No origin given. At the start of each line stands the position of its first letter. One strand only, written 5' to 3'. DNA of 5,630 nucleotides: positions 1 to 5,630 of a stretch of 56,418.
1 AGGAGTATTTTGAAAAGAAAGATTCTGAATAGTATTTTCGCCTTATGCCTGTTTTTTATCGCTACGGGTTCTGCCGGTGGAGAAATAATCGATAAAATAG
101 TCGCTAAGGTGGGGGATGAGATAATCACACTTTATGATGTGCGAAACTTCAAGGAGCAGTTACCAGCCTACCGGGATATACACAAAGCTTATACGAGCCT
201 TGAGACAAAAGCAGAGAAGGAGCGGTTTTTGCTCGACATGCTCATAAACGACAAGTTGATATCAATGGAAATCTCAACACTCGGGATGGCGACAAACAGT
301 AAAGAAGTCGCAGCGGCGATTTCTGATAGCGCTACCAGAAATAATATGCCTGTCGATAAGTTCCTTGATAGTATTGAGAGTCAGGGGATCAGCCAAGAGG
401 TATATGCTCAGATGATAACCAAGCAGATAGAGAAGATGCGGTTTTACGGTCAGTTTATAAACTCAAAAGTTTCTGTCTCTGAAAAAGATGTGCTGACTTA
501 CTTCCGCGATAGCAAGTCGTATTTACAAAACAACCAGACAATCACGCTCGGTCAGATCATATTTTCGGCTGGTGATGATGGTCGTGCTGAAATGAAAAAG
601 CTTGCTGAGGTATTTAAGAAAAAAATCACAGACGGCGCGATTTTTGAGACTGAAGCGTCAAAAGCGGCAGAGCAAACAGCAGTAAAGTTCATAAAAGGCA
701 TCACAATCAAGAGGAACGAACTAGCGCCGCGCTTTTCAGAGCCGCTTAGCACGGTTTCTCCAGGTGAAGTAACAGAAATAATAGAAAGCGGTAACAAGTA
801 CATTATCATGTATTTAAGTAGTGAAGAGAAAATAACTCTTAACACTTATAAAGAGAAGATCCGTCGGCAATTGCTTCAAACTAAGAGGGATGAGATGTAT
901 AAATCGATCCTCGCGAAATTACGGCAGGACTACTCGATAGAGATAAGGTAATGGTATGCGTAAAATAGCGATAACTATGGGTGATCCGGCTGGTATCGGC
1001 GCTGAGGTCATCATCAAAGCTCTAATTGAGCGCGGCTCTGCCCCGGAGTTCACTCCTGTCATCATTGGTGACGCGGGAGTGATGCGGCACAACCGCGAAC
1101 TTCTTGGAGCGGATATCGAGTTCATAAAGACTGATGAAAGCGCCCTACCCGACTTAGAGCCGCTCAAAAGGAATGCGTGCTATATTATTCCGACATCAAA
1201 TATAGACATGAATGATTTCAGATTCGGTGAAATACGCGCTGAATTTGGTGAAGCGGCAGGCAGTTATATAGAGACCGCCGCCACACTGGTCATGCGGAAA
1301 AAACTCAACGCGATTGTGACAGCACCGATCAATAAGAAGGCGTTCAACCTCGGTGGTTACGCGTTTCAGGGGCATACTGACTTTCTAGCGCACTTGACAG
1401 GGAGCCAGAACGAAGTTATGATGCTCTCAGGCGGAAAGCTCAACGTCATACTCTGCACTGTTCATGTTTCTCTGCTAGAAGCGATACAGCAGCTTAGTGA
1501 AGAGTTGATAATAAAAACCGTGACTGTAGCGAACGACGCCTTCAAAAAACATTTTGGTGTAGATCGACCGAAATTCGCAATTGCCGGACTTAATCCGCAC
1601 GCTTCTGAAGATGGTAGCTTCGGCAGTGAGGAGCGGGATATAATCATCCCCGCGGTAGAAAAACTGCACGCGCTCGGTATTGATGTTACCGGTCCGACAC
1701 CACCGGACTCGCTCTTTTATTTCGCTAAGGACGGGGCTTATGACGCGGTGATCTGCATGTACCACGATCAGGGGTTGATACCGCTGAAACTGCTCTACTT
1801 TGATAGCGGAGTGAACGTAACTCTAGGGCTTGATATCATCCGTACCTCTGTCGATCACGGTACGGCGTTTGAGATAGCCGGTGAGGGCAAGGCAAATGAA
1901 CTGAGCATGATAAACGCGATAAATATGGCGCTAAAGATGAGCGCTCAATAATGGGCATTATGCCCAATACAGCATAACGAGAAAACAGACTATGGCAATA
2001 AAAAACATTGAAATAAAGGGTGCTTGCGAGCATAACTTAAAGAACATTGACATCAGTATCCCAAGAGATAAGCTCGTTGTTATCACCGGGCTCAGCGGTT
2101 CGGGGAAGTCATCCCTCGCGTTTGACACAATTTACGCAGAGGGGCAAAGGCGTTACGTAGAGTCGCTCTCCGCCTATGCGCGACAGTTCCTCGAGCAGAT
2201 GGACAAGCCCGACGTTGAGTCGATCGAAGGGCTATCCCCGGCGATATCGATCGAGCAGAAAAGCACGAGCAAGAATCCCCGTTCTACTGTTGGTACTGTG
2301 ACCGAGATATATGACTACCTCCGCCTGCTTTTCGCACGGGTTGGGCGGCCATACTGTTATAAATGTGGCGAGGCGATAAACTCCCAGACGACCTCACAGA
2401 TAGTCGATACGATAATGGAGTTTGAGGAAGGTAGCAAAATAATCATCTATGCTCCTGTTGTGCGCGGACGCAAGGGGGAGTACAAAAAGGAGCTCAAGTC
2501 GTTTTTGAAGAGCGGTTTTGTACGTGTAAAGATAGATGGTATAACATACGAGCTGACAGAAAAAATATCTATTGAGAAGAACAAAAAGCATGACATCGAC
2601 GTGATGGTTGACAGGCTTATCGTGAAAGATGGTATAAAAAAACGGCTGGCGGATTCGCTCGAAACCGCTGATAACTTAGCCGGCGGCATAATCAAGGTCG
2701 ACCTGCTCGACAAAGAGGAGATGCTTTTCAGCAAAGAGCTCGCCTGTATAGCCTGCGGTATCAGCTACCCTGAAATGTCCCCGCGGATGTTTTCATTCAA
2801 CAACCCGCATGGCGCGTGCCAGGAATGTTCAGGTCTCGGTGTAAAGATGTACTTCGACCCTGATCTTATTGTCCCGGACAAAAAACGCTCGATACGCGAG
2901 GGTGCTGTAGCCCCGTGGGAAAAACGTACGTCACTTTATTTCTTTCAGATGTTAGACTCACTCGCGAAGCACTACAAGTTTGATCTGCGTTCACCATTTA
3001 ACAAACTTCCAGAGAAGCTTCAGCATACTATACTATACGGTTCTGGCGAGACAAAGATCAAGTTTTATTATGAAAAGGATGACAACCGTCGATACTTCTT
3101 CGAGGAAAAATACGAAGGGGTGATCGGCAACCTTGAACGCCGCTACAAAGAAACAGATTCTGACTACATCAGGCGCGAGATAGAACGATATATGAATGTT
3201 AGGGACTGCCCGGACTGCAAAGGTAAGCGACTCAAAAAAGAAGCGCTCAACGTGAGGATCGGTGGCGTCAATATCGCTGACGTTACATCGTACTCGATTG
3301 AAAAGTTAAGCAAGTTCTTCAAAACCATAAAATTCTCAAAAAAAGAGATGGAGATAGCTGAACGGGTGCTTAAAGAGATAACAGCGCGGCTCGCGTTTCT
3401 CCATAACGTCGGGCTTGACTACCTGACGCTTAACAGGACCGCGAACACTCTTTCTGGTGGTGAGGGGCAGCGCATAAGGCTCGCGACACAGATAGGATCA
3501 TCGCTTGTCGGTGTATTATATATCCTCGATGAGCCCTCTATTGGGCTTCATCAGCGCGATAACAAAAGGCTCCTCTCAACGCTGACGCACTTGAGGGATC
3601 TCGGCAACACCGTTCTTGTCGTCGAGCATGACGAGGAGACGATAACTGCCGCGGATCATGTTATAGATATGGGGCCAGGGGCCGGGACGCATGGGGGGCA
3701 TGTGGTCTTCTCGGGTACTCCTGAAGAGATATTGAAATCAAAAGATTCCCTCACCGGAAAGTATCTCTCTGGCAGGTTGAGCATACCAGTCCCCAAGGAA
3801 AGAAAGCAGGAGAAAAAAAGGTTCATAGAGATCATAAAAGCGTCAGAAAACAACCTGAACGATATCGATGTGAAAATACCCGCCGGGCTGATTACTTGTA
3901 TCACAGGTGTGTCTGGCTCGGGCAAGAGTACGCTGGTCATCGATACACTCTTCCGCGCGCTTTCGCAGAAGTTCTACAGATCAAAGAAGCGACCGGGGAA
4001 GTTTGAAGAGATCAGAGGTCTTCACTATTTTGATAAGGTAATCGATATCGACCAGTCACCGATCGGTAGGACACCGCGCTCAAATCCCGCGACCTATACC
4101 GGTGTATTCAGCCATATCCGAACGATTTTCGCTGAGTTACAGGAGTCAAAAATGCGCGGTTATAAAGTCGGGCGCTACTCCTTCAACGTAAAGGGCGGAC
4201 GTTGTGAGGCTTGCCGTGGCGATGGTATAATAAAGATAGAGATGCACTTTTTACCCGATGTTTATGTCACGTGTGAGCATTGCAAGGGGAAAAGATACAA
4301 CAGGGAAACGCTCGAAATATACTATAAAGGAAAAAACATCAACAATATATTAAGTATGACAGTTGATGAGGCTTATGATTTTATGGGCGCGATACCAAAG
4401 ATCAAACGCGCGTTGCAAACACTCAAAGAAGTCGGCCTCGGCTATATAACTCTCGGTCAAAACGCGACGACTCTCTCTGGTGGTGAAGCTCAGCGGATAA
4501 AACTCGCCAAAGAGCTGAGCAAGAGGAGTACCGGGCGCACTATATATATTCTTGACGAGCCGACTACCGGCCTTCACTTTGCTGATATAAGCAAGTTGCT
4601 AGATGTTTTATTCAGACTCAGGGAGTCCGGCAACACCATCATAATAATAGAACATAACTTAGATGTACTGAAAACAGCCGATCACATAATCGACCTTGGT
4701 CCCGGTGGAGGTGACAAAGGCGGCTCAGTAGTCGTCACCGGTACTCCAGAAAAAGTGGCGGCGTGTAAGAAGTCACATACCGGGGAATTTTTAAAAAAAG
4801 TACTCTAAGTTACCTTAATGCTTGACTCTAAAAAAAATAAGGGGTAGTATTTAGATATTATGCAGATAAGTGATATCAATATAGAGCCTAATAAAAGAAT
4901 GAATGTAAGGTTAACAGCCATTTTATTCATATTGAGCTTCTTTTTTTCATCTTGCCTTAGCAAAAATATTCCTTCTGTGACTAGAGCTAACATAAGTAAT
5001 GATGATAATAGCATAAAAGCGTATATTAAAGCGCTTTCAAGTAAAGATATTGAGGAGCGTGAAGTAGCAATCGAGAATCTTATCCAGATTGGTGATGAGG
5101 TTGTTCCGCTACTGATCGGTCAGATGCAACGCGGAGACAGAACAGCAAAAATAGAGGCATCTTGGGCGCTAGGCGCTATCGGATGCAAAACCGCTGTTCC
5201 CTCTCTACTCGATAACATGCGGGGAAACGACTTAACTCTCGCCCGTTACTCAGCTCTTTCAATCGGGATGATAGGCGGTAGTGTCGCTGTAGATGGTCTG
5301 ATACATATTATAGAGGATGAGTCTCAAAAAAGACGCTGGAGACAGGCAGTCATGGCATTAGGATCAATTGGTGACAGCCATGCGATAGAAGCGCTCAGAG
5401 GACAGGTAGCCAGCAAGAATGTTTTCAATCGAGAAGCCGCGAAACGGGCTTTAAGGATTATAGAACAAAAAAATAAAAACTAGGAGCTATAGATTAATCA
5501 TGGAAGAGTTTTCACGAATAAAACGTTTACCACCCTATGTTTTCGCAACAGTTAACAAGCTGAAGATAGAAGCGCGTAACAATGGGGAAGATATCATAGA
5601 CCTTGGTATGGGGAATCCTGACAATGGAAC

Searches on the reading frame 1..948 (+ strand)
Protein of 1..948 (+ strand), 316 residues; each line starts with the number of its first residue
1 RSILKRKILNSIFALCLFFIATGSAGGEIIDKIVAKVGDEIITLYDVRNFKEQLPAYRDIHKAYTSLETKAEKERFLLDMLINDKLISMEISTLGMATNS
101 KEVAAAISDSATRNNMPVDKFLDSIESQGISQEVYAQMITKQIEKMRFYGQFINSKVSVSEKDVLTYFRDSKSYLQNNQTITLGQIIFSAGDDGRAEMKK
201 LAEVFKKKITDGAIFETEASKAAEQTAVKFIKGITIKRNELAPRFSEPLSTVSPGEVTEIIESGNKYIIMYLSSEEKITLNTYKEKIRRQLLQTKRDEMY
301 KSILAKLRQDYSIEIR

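Call 15: search_protein_families(library=pfam, proteins=[window:1-948:+], max_evalue=1e-8)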
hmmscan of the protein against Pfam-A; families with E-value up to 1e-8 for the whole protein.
window:1-948:+ (316 aa): 2 families
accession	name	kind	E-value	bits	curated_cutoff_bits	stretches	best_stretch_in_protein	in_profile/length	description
PF13624.11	SurA_N_3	-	1.2e-09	38.7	27.2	1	14-143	20-156/162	SurA-like N-terminal domain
PF09312.16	SurA_N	-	2.8e-09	37.6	30.8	1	30-143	1-112/118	SurA N-terminal domain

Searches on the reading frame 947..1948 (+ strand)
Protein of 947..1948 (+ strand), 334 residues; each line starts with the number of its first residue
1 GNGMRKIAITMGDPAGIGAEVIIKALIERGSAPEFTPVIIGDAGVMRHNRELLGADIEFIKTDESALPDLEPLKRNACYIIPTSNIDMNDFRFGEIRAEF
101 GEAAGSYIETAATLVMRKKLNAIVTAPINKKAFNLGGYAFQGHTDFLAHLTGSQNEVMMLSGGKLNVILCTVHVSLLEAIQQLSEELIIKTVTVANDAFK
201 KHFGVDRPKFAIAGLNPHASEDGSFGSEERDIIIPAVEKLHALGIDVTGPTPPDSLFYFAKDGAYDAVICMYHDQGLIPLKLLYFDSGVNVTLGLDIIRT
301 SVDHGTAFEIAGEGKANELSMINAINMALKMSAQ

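Call 15: search_protein_families(library=pfam, proteins=[window:947-1948:+], max_evalue=1e-8)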
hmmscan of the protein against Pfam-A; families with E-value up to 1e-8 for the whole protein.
window:947-1948:+ (334 aa): 1 family
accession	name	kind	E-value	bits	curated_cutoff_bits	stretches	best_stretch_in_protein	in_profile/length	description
PF04166.17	PdxA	-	3.5e-104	348.7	27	1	36-328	4-286/286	Pyridoxal phosphate biosynthetic protein PdxA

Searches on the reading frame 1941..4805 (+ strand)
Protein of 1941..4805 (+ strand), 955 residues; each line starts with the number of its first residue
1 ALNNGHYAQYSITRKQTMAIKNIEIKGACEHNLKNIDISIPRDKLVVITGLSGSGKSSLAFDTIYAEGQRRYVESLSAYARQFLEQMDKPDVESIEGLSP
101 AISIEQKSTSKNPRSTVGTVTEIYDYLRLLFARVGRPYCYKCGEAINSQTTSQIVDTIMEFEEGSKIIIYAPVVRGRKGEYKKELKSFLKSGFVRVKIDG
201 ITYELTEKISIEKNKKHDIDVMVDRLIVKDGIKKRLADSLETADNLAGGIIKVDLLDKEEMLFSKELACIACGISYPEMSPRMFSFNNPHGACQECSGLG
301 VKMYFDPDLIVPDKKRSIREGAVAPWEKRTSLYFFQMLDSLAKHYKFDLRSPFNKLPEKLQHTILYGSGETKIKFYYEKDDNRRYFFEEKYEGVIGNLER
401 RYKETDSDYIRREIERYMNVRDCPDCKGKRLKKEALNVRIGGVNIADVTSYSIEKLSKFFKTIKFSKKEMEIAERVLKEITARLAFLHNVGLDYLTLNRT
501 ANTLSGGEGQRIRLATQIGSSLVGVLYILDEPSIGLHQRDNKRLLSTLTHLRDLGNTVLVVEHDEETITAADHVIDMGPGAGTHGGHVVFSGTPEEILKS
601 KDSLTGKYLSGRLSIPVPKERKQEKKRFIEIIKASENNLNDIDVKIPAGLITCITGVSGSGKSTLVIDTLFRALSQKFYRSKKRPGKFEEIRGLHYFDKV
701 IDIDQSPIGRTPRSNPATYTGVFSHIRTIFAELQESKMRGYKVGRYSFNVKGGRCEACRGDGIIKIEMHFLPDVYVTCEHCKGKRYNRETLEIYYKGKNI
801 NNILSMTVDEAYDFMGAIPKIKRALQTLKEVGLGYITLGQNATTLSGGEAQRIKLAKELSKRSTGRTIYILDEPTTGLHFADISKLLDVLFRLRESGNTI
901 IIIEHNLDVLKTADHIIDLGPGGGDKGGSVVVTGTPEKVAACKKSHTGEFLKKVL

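Call 15: search_protein_families(library=pfam, proteins=[window:1941-4805:+], max_evalue=1e-8)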
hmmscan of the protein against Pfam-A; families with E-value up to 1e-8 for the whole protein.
window:1941-4805:+ (955 aa): 4 families
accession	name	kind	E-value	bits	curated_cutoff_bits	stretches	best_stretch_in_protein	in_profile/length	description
PF17755.6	UvrA_DNA-bind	-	4.9e-45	152.8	23.2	1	306-416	1-110/110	UvrA DNA-binding domain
PF17760.6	UvrA_inter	-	1.6e-38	131.3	23.3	1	149-255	1-107/109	UvrA interaction domain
PF00005.33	ABC_tran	-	4e-23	83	25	0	807-876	75-137/137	ABC transporter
PF02463.25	SMC_N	-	2.7e-11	43.8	40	0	842-918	134-210/220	RecF/RecN/SMC N terminal domain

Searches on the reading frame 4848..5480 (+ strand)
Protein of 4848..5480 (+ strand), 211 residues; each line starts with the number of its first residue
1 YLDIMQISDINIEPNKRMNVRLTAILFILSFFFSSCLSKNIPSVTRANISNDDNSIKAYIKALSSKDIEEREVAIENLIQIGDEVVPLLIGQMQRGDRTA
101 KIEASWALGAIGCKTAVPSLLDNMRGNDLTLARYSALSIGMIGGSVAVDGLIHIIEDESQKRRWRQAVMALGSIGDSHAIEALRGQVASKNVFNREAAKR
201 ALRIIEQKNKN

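Call 15: search_protein_families(library=pfam, proteins=[window:4848-5480:+], max_evalue=1e-8)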
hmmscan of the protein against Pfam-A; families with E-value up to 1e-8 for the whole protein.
window:4848-5480:+ (211 aa): 2 families
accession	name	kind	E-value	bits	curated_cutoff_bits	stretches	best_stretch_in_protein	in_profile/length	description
PF13646.12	HEAT_2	-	2.9e-16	60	27.7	0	58-136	3-83/88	HEAT repeats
PF03130.22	HEAT_PBS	-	7.1e-14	51.2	20.9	0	165-184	3-22/27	PBS lyase HEAT-like repeat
